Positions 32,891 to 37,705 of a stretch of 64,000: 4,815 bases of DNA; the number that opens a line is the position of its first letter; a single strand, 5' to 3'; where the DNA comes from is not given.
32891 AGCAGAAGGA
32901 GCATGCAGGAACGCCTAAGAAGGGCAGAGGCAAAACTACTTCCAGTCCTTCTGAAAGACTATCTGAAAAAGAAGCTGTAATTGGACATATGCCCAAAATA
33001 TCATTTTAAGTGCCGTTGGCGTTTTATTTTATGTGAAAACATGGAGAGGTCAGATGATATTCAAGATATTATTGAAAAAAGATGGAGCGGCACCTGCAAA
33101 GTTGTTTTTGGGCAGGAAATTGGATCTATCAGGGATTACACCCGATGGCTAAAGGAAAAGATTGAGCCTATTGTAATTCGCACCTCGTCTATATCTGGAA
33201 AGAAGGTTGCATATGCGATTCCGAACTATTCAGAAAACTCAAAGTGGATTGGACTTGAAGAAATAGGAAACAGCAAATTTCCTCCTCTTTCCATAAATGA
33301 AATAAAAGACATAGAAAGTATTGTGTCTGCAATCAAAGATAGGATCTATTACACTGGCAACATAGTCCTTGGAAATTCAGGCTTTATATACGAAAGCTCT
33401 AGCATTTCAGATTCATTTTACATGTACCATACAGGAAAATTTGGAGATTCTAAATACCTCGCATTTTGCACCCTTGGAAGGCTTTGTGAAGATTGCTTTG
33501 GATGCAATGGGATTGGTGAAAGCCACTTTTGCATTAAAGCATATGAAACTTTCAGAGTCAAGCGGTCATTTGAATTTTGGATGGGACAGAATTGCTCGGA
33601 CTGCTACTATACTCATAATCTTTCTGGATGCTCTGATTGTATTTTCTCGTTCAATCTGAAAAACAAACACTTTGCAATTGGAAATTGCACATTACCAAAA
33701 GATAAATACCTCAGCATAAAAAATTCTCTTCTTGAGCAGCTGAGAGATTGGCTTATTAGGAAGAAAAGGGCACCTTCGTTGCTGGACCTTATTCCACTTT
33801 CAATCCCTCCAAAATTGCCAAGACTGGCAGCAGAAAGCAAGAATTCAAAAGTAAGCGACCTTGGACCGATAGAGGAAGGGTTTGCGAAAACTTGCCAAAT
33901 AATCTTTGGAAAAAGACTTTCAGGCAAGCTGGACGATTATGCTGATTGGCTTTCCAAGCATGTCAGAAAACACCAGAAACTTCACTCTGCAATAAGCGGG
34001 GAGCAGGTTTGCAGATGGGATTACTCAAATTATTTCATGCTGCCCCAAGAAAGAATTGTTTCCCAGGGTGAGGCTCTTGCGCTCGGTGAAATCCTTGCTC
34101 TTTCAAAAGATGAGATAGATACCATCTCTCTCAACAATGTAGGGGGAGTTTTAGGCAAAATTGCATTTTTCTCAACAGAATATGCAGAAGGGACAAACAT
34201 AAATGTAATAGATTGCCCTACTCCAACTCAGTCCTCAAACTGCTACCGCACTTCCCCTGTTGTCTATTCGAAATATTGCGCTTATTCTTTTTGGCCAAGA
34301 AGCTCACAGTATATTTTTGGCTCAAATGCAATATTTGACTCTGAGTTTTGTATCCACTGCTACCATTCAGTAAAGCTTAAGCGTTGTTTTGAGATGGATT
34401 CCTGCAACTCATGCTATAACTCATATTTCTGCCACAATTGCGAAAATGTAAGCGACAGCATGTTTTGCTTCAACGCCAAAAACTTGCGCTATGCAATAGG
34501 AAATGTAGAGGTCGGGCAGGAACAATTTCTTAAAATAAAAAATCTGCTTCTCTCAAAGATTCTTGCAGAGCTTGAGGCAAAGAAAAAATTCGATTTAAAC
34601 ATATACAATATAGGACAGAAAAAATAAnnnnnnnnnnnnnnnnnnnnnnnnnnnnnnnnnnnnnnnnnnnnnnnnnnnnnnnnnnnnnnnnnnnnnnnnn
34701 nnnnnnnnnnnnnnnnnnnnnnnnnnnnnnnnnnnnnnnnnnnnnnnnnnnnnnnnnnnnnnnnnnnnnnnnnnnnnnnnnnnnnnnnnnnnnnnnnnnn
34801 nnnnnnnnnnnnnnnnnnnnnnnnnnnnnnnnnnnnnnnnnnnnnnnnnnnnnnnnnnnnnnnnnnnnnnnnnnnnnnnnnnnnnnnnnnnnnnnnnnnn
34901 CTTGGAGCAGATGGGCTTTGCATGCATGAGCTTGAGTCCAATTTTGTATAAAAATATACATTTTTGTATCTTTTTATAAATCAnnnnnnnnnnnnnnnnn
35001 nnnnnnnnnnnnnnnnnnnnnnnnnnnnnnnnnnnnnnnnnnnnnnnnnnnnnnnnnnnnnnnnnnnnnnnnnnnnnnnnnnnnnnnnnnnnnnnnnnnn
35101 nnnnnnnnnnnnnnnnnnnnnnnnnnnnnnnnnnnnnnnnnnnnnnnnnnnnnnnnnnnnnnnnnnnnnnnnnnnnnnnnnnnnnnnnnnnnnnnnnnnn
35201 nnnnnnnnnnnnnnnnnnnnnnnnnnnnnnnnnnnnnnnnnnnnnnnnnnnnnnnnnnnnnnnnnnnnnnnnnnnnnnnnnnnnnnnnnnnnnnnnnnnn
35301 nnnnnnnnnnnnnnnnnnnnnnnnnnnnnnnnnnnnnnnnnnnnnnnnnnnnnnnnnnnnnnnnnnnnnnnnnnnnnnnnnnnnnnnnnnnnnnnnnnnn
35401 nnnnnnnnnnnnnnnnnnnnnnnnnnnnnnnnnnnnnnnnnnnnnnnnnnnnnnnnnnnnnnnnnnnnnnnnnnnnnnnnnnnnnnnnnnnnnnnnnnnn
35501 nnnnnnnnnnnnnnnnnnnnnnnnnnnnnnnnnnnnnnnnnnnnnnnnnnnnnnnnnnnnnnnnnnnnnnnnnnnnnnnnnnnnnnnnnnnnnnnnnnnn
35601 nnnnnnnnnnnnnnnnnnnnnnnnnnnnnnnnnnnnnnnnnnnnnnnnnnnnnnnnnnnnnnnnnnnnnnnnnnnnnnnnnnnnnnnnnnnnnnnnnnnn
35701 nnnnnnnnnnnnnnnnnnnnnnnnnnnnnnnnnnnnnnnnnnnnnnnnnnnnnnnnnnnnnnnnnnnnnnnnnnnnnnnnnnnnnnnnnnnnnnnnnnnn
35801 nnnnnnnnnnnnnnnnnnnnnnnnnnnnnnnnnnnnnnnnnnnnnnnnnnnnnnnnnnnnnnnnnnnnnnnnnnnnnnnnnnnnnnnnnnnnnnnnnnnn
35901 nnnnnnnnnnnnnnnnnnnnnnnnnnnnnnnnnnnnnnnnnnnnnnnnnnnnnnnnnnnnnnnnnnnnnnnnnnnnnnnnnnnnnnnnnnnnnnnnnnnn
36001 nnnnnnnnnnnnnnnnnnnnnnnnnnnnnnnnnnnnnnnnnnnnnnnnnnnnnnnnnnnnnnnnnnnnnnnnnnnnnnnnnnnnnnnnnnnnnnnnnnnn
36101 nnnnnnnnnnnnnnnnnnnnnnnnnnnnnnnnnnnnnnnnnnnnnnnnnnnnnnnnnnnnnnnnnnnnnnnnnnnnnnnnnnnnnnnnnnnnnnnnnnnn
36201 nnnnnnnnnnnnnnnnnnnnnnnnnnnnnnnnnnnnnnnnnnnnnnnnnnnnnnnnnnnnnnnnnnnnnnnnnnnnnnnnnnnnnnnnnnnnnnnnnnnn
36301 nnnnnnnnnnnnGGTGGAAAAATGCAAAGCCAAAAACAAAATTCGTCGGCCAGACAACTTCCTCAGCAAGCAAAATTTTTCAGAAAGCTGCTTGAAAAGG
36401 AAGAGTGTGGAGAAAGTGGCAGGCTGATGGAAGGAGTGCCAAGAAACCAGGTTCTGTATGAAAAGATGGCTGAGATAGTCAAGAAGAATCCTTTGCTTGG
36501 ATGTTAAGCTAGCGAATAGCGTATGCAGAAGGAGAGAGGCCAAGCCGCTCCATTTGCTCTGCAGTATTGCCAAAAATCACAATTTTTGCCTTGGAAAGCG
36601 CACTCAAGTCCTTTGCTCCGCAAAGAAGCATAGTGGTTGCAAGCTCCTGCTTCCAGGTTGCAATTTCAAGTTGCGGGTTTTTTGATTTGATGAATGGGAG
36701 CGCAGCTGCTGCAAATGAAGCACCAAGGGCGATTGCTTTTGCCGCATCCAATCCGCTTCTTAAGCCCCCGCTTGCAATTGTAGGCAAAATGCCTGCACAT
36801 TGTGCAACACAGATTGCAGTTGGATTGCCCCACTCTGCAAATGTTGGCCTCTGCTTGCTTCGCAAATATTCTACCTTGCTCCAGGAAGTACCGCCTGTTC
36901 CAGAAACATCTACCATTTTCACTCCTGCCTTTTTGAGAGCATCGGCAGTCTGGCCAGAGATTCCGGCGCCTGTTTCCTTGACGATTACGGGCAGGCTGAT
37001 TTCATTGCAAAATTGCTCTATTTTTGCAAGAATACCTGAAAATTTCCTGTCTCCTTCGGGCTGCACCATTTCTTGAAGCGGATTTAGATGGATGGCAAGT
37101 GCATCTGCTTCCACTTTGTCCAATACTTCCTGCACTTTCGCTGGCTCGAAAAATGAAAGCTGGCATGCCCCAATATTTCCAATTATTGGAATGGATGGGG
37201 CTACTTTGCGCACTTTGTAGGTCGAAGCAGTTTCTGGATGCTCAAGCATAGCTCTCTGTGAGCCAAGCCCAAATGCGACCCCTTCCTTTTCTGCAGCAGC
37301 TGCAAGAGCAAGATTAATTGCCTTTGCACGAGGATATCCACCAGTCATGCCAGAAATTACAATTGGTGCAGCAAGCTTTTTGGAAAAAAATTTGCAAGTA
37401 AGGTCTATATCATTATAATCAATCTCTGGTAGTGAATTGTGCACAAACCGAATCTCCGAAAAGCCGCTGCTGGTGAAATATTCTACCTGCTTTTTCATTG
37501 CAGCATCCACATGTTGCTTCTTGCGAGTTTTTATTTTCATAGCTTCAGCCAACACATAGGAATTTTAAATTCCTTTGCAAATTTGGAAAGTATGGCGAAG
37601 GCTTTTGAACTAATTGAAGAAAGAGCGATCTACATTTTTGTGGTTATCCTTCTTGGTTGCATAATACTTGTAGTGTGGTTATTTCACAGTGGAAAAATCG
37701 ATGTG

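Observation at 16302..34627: Three dispersed paralogues of an uncharacterised cytoplasmic Cys-rich protein family, each an internal tandem duplication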

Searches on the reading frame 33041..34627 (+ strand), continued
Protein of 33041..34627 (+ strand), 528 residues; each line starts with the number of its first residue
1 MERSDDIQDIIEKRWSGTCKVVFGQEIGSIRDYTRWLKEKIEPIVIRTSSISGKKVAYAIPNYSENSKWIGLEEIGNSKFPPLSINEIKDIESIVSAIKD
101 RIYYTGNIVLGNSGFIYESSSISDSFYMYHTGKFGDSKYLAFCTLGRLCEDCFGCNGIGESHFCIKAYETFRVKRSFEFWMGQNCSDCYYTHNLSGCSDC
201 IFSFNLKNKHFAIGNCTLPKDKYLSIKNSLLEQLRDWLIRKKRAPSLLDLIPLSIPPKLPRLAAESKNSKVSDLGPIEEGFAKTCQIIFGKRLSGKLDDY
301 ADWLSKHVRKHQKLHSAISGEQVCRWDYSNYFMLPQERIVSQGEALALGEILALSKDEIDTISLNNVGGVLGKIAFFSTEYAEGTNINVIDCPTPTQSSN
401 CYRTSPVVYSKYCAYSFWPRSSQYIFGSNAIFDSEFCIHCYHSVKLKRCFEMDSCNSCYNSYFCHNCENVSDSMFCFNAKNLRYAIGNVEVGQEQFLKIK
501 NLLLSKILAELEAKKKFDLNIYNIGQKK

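Call 59: search_protein_families(library=pfam, proteins=[L007:2348-4402:+, L075:4887-5852:-, L001:7597-10179:-, L034:4098-4604:+], max_evalue=0.01)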
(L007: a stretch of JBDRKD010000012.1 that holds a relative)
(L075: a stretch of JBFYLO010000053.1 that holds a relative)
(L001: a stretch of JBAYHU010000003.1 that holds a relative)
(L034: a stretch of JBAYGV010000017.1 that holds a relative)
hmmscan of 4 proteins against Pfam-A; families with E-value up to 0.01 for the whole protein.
L007:2348-4402:+ (684 aa): 3 families
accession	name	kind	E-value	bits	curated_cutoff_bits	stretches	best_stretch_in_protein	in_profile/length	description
PF01935.23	DUF87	-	1.1e-09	39.2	23.2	1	203-258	24-69/220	Helicase HerA, central domain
PF10412.15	TrwB_AAD_bind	-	2.1e-07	30.6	20.5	1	203-258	16-67/387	Type IV secretion-system coupling protein DNA-binding domain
PF00910.28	RNA_helicase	-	0.007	17.3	21.5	0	206-252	2-50/105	RNA helicase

L075:4887-5852:- (321 aa): 18 families
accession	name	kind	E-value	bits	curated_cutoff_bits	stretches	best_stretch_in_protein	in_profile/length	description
PF13404.12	HTH_AsnC-type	-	5.6e-20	71.3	27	2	4-44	1-41/42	AsnC-type helix-turn-helix domain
PF13412.12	HTH_24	-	3.3e-19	68.6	21.9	2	173-219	2-48/48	Winged helix-turn-helix DNA-binding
PF01037.27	AsnC_trans_reg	-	7.2e-08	32.7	25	1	249-295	11-57/73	Lrp/AsnC ligand binding domain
PF12840.13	HTH_20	-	1.8e-07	31.4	27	0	191-219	21-49/51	Helix-turn-helix domain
PF22451.2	NirdL-like_HTH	-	2.6e-07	30.5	27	0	193-219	21-47/47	Siroheme decarboxylase NirDL-like HTH domain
PF13545.12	HTH_Crp_2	-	1.6e-06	28.4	27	0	192-220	26-56/70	Crp-like helix-turn-helix domain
PF12802.13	MarR_2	-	1e-05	26.1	27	0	11-52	10-52/61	MarR family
PF01047.28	MarR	-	0.00073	19.8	24.6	0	179-219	8-48/59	MarR family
PF14394.12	DUF4423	-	0.0016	18.7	30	0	188-219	36-67/165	Domain of unknown function (DUF4423)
PF24033.1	DUF7342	-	0.0021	18.5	31.6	0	21-51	18-48/150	Family of unknown function (DUF7342)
PF02082.26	Rrf2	-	0.0023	18.5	30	0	187-219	22-54/132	Iron-dependent Transcriptional regulator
PF13730.12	HTH_36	-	0.0024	18.1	25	0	177-216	8-53/55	Helix-turn-helix domain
PF08220.18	HTH_DeoR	-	0.0032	17.6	21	0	179-219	5-46/57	DeoR-like helix-turn-helix domain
PF08279.18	HTH_11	-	0.0034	17.7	25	0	189-217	16-44/55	HTH domain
PF06114.19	Peptidase_M78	-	0.0074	16.5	22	0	12-42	92-123/123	IrrE N-terminal-like domain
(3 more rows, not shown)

L001:7597-10179:- (860 aa): 3 families
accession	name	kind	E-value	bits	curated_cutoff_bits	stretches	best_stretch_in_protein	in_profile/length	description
PF10412.15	TrwB_AAD_bind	-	2.6e-09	36.9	20.5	1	209-273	15-72/387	Type IV secretion-system coupling protein DNA-binding domain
PF01935.23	DUF87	-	5.9e-09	36.8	23.2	1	196-308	9-80/220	Helicase HerA, central domain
PF01580.24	FtsK_SpoIIIE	-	1.2e-05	25.4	24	1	198-250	28-81/221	FtsK/SpoIIIE family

L034:4098-4604:+ (168 aa): 1 family
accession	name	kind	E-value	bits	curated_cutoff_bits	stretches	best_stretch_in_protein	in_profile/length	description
PF00710.25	Asparaginase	-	5.7e-24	85.1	22.5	1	5-159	2-162/193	Asparaginase, N-terminal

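Call 73: search_protein_families(library=padloc, proteins=[L007:2348-4402:+, L001:7597-10179:-], max_evalue=0.01)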
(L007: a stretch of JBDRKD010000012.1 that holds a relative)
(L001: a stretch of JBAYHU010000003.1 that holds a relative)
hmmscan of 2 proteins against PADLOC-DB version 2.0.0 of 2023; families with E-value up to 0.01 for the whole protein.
L007:2348-4402:+ (684 aa): 10 families
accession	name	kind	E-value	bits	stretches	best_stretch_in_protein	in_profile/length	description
PDLC04140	mad8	-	1.1e-09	36.3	1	199-494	24-256/314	mads_8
PDLC04105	HerA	-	5.6e-08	29.8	1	203-250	167-212/576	-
PDLC02185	HerA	-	6e-06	23.3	1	203-253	165-213/585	-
PDLC04100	HerA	-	2.4e-05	21.2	0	203-252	164-211/580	-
PDLC04103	HerA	-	8.6e-05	19.1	1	203-248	173-215/579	-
PDLC04102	HerA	-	0.0016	14.9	0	203-254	176-231/654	-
PDLC01055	HerA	-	0.0025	14.7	0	203-246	158-200/532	Type III coevolved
PDLC05066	PDC-S68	-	0.0048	12.9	1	205-244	596-635/1202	-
PDLC04107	HerA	-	0.006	13.6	0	202-249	168-214/306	-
PDLC04106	HerA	-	0.0098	12.4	0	203-253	176-229/667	-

L001:7597-10179:- (860 aa): 6 families
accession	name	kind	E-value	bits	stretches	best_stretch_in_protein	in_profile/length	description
PDLC04140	mad8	-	2.1e-09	35.4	1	210-506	28-262/314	mads_8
PDLC04105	HerA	-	4.2e-07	26.9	1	201-258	159-213/576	-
PDLC02185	HerA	-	4.4e-05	20.4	1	198-260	154-213/585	-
PDLC04103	HerA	-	9.2e-05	19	1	201-253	163-213/579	-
PDLC05066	PDC-S68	-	0.0019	14.3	1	212-250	594-634/1202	-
PDLC04098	HerA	-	0.0041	13.7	0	192-260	158-232/686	-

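Call 74: search_protein_families(library=ncbifam, proteins=[L007:2348-4402:+, L001:7597-10179:-], max_evalue=0.01)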
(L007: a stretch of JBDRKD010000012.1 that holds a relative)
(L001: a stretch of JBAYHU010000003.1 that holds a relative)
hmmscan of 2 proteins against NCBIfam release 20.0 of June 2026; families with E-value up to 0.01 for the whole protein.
L007:2348-4402:+ (684 aa): 7 families
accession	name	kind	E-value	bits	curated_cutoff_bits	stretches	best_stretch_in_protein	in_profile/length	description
NF053655.1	CedD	equivalog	7.9e-07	28.1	600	1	192-256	211-272/527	DNA-translocating ATPase CedD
NF042943.1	HerA_antiphage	equivalog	2e-05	23.3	800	0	203-252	157-204/566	anti-phage-associated helicase HerA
NF042944.1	HerA_antiphage_2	equivalog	0.00019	20.3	850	1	203-257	137-196/576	anti-phage-associated helicase HerA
TIGR02759.1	TraD_Ftype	equivalog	0.00043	19.2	521.35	1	202-249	176-220/566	type IV conjugative transfer system coupling protein TraD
TIGR00929.1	VirB4_CagE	subfamily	0.0043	15.3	643.1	0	204-245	439-478/792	VirB4 family type IV secretion/conjugal transfer ATPase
NF033849.1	ser_rich_anae_1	subfamily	0.0047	14.3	650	0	202-243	759-804/1163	serine-rich protein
NF045973.1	conju_CD1115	equivalog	0.0065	15.4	250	0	203-246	25-64/442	VirD4-like conjugal transfer protein, CD1115 family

L001:7597-10179:- (860 aa): 6 families
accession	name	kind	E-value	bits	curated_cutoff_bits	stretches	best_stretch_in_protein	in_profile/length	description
NF053655.1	CedD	equivalog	9.4e-09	34.5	600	1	197-264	209-273/527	DNA-translocating ATPase CedD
TIGR02759.1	TraD_Ftype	equivalog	8.2e-05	21.5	521.35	0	209-259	176-223/566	type IV conjugative transfer system coupling protein TraD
NF042943.1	HerA_antiphage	equivalog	0.00012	20.8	800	0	197-260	145-205/566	anti-phage-associated helicase HerA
TIGR03925.1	T7SS_EccC_b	equivalog_domain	0.0051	15.2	346.55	1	200-259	353-412/564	type VII secretion protein EccCb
NF033849.1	ser_rich_anae_1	subfamily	0.0089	13.4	650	0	207-249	757-803/1163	serine-rich protein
TIGR03924.1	T7SS_EccC_a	equivalog_domain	0.0092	14.8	509.15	0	211-247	452-489/673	type VII secretion protein EccCa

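Call 75: search_protein_families(library=pfam, alignment_id=A2, max_evalue=5)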
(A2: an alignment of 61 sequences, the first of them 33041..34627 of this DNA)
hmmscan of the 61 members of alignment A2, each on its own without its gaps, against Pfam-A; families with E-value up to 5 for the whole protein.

A. member 1, window:33041-34627:+ (528 aa): 0 families

B. families by the number of members that match (of 61 scanned): 24 families
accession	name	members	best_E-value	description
PF02008.25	zf-CXXC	6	6.3e-05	CXXC zinc finger domain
PF15663.11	zf-CCCH_3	1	6.6e-05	Zinc-finger containing family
PF14918.11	MTBP_N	1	0.00067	MDM2-binding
PF21205.3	Rep3_C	1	0.012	Initiator Rep protein, WH2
PF24071.1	Phage_zn_bind_3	1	0.041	Phage FDXHR zinc binding domain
PF03978.18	Borrelia_REV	1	0.043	Borrelia burgdorferi REV protein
PF16255.11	Lipase_GDSL_lke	1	0.046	GDSL-like Lipase/Acylhydrolase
PF22279.1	DGF-1_N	1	0.054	DGF-1 N-terminal domain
PF20985.2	Legum_prodom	1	0.064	Legumain, prodomain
PF24590.1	DUF7615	1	0.07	Domain of unknown function (DUF7615)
PF16114.10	Citrate_bind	1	0.085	ATP citrate lyase citrate-binding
PF22302.1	DUF6968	1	0.11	Domain of unknown function (DUF6968)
PF17879.7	DNA_ligase_C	1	0.12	DNA ligase C-terminal domain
PF18805.7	LRR_10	1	0.13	Leucine-rich repeat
PF03114.23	BAR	1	0.16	BAR domain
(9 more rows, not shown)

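Call 101: search_dna_similar(query=window:33041-34627:+, collection=plasmids, mode=protein, max_evalue=0.01, max_rows=10)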
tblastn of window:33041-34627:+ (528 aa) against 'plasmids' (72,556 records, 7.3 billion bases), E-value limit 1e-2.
No match.

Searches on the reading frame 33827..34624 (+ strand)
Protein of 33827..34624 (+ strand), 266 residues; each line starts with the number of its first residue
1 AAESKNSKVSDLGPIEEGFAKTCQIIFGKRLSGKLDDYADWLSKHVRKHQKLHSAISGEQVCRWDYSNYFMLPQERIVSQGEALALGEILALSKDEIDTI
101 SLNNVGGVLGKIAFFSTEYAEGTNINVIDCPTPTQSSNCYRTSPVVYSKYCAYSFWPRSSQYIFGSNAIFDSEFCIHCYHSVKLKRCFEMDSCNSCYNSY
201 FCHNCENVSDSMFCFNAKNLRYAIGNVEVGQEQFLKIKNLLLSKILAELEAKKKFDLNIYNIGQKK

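Call 45: search_dna_similar(query=window:33827-34624:+, collection=phages, mode=protein, max_evalue=0.01, max_rows=30)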
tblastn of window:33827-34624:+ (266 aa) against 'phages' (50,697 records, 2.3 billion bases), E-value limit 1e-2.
No match.

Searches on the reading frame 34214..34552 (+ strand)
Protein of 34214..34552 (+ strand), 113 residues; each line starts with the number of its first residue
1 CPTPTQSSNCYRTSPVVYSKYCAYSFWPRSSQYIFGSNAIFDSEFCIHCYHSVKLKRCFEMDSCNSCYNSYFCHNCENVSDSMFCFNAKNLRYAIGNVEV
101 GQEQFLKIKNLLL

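Call 53: search_dna_similar(query=window:34214-34552:+, collection=phages, mode=protein, max_evalue=10, max_rows=20)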
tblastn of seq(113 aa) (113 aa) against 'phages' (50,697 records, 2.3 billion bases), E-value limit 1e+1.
No match.

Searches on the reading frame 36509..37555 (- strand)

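Call 14: search_protein_families(library=pfam, proteins=[window:36509-37555:-], max_evalue=0.001)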
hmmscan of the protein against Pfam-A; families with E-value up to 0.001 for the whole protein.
window:36509-37555:- (348 aa): 2 families
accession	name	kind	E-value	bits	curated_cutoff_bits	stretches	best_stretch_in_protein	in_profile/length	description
PF01070.24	FMN_dh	-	2.8e-19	69.8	24.9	2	176-324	207-347/350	FMN-dependent dehydrogenase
PF01645.23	Glu_synthase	-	6.8e-05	22.6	20.4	0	188-282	205-301/369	Conserved region in glutamate synthase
